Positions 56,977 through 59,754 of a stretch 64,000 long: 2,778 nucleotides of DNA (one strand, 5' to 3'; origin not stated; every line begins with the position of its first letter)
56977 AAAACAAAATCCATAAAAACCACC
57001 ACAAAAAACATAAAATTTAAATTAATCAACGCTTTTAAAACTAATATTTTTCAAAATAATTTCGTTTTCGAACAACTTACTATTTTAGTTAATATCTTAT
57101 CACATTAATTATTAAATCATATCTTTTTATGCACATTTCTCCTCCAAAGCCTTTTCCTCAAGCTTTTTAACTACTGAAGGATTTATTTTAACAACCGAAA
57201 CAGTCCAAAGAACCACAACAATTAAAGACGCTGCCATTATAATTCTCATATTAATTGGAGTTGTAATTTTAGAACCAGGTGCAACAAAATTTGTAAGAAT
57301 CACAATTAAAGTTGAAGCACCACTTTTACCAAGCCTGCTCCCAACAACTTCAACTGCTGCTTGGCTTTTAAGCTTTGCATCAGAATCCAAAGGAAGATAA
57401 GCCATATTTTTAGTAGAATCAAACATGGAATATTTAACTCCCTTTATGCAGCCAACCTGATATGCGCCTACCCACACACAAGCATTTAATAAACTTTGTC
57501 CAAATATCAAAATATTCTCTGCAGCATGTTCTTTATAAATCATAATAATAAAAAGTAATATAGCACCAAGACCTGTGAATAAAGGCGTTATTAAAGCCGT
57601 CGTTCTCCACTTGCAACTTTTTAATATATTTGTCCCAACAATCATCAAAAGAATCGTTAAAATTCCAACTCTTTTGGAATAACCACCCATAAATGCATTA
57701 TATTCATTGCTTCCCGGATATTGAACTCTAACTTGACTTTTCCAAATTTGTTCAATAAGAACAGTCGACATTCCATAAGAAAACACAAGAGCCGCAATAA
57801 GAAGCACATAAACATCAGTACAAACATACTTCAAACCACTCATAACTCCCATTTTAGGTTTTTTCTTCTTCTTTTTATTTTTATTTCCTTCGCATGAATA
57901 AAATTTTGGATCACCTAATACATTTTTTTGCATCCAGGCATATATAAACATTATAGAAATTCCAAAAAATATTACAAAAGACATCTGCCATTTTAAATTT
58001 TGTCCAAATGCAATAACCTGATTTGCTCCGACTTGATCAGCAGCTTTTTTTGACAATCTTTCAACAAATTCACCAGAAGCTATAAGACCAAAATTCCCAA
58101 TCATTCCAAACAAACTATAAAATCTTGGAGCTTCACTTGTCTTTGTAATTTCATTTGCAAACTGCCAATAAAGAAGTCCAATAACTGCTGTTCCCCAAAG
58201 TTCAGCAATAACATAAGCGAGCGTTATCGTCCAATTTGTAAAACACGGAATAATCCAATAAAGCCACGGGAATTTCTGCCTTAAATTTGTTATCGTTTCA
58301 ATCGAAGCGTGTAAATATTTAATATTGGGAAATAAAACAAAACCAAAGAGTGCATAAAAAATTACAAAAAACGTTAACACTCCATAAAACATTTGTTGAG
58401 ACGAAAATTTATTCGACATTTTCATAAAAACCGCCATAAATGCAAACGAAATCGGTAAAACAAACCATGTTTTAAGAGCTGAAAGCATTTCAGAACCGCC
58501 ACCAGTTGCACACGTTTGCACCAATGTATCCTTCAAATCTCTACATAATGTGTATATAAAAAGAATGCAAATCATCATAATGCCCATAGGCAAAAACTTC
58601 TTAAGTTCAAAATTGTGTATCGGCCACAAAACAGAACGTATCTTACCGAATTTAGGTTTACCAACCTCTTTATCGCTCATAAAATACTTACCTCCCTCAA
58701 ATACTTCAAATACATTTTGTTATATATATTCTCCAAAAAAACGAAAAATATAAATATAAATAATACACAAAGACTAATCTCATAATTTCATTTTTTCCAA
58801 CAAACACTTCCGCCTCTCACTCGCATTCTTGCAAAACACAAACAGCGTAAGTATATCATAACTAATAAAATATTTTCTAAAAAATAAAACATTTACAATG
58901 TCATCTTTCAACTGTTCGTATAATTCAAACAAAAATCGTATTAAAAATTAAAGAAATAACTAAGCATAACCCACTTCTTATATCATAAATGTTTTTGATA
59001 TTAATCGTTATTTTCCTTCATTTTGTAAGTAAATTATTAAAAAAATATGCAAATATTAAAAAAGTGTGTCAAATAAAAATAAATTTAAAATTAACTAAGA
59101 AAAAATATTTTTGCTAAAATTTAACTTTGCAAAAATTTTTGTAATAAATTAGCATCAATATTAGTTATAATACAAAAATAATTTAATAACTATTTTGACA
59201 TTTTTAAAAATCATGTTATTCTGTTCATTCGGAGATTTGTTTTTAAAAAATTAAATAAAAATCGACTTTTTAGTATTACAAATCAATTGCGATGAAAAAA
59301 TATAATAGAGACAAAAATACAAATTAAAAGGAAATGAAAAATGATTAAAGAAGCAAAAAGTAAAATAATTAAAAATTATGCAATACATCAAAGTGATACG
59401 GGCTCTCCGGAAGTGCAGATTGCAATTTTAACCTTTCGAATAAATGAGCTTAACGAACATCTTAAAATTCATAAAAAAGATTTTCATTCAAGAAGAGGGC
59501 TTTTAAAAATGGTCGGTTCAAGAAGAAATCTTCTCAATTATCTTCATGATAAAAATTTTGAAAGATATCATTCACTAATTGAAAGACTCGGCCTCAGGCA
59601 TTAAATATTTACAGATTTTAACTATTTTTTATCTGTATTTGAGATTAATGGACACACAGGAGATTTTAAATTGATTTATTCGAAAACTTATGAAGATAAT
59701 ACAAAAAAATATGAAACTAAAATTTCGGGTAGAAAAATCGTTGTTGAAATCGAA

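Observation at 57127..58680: ATP/ADP translocase (Tlc/NTT) in a spore-forming Firmicute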

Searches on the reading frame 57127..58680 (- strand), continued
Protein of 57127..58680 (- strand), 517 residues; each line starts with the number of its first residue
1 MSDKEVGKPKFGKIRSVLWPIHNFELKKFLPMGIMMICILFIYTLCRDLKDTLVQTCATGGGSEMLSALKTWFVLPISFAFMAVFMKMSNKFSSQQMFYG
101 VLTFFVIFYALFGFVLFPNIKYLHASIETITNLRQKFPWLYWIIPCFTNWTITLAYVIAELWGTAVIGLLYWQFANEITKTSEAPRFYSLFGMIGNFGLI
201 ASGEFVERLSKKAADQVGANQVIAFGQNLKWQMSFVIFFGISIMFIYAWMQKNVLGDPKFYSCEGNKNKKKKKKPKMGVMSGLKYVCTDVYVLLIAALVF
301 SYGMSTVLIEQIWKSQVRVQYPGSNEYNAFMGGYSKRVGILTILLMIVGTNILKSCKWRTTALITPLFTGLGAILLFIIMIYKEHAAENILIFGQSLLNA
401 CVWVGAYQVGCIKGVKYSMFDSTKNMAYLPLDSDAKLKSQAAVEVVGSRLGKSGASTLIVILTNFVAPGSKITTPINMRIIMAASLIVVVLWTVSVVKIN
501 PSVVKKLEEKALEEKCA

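Call 88: find_encoding_contigs(protein=P0123, flank=2000, max_places=8)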
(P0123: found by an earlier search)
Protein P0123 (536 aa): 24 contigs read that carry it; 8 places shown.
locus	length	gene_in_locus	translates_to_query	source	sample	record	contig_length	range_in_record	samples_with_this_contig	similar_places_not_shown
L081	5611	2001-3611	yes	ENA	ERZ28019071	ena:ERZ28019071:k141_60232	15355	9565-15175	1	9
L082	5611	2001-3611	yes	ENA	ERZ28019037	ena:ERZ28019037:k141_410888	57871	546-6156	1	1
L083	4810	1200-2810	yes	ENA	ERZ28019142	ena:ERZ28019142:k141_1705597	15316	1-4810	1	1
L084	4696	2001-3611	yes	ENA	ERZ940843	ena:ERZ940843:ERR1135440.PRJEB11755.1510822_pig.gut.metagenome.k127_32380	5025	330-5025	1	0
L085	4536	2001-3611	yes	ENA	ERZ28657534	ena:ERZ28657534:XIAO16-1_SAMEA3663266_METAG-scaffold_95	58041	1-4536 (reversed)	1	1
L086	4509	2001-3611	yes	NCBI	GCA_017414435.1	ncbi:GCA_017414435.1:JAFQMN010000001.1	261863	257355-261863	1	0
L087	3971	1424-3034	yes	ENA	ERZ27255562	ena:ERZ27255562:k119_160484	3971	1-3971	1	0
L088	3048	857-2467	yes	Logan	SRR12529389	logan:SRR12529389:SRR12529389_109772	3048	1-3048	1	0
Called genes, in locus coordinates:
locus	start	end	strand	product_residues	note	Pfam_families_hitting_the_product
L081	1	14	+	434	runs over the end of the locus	PF00375:SDF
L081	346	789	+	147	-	PF00572:Ribosomal_L13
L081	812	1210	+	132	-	PF00380:Ribosomal_S9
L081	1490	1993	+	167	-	PF09419:PGP_phosphatase, PF00702:Hydrolase, PF13242:Hydrolase_like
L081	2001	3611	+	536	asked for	PF03219:TLC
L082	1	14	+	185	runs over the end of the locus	?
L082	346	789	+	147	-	PF00572:Ribosomal_L13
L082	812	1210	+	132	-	PF00380:Ribosomal_S9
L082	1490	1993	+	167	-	PF09419:PGP_phosphatase, PF00702:Hydrolase, PF13242:Hydrolase_like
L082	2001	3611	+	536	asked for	PF03219:TLC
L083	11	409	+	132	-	PF00380:Ribosomal_S9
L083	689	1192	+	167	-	PF09419:PGP_phosphatase, PF00702:Hydrolase, PF13242:Hydrolase_like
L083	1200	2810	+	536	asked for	PF03219:TLC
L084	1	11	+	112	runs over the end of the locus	?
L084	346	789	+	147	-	PF00572:Ribosomal_L13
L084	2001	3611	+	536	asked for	PF03219:TLC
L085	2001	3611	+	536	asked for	PF03219:TLC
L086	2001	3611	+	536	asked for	PF03219:TLC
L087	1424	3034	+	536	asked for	PF03219:TLC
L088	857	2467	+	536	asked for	PF03219:TLC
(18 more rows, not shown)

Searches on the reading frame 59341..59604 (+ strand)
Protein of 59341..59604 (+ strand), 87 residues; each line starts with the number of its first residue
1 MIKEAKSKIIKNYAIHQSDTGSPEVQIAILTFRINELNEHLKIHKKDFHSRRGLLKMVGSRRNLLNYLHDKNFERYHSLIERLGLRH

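Call 31: search_protein_families(library=pfam, proteins=[window:59341-59604:+], max_evalue=0.0001)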
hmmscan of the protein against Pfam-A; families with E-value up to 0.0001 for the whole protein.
window:59341-59604:+ (87 aa): 1 family
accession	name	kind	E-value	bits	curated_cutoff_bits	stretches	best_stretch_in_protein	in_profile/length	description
PF00312.27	Ribosomal_S15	-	1.2e-36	125.1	31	1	6-86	1-81/81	Ribosomal protein S15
